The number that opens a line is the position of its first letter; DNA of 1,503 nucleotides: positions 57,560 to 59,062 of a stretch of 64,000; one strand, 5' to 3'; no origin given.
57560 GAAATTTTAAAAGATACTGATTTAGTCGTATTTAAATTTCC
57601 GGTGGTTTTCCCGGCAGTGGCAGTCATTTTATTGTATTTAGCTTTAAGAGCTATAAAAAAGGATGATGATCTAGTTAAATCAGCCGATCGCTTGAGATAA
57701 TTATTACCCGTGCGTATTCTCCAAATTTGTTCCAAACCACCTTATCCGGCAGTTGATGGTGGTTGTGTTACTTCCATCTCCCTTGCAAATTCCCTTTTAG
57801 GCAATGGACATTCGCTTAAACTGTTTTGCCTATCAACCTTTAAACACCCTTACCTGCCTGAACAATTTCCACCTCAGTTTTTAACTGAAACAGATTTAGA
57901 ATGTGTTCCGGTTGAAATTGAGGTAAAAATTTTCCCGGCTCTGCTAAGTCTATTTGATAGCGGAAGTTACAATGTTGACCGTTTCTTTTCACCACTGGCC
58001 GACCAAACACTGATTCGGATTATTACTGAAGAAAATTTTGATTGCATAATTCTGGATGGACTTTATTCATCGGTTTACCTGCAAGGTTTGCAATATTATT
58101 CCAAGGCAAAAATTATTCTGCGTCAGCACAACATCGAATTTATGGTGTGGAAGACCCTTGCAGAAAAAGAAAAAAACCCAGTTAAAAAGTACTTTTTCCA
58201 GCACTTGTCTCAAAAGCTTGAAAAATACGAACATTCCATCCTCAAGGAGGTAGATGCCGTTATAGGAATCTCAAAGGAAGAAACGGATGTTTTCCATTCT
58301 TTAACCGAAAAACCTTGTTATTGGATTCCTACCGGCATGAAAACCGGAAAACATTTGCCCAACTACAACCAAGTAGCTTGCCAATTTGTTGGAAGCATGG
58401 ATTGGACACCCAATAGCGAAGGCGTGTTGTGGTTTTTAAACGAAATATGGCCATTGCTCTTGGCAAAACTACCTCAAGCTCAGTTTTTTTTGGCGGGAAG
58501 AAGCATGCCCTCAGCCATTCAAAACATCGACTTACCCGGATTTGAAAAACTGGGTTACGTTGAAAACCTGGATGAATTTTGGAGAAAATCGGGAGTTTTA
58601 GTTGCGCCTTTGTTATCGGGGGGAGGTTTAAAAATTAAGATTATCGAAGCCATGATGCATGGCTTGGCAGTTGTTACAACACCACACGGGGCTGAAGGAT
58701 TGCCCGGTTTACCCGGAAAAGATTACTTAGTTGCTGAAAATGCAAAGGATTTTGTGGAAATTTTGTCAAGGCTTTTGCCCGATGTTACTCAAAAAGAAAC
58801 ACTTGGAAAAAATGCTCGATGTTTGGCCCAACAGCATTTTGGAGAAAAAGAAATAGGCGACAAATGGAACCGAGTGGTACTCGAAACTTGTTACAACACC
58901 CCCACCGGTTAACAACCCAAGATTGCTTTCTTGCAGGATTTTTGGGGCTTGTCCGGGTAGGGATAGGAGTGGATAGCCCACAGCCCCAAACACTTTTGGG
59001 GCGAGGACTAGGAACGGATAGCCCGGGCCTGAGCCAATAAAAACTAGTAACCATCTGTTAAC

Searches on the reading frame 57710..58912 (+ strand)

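Call 52: search_protein_families(library=pfam, proteins=[window:57710-58912:+], max_evalue=0.00001)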
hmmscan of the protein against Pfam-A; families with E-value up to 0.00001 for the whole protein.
window:57710-58912:+ (400 aa): 2 families
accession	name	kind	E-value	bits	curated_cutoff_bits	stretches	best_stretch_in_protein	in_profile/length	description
PF13692.12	Glyco_trans_1_4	-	6e-22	78.9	27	1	226-357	6-141/142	Glycosyl transferases group 1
PF00534.26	Glycos_transf_1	-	6.6e-06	26.2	26.4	0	254-370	45-170/172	Glycosyl transferases group 1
